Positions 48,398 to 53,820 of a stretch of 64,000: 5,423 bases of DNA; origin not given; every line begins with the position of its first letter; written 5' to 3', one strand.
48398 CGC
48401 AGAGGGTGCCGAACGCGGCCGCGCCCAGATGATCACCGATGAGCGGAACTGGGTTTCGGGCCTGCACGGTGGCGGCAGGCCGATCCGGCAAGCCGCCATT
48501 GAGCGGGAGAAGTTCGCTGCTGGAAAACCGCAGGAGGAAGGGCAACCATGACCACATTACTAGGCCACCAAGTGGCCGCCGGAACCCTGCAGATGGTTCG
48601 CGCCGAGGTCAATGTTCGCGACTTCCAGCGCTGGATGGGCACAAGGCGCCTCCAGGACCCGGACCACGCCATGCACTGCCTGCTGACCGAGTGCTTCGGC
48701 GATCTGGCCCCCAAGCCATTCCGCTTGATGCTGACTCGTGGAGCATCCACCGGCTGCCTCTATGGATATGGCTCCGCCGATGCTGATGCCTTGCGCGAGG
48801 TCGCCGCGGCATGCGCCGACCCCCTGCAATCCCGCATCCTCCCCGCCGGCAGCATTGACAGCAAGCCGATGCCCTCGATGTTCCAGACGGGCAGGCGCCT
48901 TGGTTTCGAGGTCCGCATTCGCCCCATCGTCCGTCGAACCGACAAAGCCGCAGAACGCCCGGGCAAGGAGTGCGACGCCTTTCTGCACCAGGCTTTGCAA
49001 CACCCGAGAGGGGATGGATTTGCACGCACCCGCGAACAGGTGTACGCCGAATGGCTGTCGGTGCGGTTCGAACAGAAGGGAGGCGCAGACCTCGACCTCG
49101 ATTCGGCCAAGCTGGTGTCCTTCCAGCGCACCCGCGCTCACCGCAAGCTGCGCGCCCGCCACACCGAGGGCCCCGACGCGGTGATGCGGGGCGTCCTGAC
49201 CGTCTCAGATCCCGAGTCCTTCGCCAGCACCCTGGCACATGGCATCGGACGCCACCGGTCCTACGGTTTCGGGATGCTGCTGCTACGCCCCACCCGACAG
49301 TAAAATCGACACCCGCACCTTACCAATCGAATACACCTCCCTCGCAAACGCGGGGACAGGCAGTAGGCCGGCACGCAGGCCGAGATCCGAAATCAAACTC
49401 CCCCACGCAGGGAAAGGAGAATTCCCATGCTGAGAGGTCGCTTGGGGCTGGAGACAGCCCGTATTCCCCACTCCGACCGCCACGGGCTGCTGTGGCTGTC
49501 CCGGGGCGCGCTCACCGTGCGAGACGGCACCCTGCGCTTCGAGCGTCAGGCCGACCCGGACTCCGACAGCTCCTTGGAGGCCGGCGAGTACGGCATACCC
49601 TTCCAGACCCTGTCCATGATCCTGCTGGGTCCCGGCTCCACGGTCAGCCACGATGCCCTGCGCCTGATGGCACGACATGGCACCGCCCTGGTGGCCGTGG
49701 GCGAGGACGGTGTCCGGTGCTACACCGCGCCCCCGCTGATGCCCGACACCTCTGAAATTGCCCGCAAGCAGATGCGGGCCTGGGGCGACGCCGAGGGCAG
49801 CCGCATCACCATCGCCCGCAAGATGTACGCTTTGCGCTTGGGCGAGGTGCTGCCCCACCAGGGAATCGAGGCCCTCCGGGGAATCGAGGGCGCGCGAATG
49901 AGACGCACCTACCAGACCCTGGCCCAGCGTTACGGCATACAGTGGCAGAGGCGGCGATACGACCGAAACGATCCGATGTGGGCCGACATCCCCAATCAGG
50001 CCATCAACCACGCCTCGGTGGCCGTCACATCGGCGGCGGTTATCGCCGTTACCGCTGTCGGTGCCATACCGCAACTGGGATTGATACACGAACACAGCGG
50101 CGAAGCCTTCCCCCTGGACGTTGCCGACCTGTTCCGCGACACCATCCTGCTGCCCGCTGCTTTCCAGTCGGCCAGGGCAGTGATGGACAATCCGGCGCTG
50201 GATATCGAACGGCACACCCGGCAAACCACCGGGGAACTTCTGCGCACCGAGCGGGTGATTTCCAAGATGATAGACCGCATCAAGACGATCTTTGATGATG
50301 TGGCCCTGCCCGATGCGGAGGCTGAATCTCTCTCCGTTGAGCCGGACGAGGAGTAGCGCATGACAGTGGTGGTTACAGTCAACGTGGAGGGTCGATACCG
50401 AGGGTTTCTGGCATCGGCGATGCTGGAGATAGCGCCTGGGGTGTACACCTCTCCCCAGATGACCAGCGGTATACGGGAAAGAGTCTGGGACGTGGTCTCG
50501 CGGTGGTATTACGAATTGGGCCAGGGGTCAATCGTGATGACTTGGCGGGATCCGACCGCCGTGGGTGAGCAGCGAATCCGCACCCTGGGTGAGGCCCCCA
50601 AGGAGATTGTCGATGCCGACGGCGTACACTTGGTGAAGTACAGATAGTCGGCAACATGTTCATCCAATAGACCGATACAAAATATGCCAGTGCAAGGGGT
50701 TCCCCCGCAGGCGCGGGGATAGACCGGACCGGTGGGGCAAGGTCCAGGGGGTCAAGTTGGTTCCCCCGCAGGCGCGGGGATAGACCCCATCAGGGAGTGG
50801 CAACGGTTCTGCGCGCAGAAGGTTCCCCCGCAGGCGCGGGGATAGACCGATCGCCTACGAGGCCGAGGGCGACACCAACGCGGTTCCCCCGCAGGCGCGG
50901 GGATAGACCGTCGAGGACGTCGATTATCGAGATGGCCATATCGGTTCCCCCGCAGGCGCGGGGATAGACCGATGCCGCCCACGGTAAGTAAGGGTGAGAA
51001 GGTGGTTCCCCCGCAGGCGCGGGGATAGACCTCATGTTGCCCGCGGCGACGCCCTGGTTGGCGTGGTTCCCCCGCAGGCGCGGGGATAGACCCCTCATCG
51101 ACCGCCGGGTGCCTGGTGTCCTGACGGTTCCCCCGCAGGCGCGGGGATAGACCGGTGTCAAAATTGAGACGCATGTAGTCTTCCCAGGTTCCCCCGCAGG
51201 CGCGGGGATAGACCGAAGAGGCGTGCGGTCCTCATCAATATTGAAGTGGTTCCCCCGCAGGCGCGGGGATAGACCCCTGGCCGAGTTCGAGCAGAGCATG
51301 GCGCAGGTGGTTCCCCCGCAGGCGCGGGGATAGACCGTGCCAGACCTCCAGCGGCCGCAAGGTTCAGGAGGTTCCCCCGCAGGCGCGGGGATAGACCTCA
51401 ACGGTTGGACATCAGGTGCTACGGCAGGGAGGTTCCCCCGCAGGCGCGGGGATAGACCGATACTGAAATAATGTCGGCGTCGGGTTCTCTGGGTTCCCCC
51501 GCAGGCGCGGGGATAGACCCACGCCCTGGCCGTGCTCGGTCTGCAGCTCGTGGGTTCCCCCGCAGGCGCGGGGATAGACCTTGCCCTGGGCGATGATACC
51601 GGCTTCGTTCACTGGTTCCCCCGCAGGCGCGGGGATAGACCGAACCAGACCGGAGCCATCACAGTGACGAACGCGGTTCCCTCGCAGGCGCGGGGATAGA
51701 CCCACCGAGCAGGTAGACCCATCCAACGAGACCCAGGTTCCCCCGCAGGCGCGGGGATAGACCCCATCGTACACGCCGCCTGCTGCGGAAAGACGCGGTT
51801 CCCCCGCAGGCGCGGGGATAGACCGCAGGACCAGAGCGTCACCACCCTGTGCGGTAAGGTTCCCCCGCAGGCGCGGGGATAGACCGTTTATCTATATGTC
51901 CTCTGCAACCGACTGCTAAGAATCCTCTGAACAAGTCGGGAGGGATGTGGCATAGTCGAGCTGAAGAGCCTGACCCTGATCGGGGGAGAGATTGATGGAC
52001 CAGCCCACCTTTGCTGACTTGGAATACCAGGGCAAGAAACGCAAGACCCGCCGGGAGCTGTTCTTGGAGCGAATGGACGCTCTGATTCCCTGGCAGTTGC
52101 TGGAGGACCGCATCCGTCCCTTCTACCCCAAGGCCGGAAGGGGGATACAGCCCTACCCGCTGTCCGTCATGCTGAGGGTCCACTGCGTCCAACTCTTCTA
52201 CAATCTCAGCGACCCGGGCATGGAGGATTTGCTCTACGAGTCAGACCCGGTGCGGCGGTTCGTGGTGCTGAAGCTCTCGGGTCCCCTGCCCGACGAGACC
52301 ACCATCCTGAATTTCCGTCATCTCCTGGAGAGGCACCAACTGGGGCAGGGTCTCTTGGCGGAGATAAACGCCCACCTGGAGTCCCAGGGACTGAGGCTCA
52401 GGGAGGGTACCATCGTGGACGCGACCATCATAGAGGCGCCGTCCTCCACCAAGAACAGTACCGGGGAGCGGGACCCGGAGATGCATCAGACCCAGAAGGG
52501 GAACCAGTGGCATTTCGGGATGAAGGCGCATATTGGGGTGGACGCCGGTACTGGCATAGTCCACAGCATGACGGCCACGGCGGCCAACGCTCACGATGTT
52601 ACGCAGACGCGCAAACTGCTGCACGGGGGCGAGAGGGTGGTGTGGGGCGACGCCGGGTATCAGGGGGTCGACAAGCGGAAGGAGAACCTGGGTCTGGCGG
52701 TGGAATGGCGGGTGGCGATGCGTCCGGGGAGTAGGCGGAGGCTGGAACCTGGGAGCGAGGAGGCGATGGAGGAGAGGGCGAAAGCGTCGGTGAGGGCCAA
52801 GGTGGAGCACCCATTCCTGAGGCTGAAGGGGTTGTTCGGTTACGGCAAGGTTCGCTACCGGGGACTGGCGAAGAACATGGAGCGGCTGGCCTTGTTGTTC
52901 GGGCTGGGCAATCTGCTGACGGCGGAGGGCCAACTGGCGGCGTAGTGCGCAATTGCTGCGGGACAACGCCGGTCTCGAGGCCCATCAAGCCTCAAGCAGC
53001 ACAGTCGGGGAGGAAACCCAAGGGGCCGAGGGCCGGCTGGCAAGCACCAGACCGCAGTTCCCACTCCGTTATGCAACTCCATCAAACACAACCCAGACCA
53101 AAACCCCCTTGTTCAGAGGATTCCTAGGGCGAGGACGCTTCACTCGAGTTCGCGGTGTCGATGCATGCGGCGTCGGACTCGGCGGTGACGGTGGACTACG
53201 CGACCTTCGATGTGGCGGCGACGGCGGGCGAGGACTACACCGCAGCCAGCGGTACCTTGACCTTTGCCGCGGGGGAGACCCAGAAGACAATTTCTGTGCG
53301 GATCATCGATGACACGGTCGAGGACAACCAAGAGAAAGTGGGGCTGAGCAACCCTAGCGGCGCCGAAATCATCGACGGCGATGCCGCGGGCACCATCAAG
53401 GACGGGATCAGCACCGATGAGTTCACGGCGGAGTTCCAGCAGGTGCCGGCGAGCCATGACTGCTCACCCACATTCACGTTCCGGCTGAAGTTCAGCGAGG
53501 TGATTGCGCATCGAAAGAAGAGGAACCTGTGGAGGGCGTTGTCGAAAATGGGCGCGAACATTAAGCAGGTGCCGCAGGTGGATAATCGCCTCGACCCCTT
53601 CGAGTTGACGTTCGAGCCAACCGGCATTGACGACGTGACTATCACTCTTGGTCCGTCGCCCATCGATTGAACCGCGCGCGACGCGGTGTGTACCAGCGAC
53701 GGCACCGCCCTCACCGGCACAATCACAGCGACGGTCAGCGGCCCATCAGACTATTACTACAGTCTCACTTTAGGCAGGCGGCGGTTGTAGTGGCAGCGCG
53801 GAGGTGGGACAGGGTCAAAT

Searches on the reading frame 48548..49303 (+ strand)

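Call 105: search_protein_families(library=pfam, proteins=[window:48548-49303:+], max_evalue=0.0001)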
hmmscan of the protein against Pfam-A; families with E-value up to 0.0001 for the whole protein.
window:48548-49303:+ (251 aa): 1 family
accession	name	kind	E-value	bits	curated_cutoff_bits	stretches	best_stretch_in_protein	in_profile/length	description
PF08798.16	CRISPR_assoc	-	5e-31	109.1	25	1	17-248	4-223/223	CRISPR associated protein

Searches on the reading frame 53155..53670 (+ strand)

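Call 105: search_protein_families(library=pfam, proteins=[window:53155-53670:+], max_evalue=0.0001)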
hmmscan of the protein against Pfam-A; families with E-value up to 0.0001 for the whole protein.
window:53155-53670:+ (171 aa): 1 family
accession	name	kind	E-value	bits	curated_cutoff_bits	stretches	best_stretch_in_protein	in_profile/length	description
PF03160.20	Calx-beta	-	9.6e-15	55.1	27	1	6-62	34-90/119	Calx-beta domain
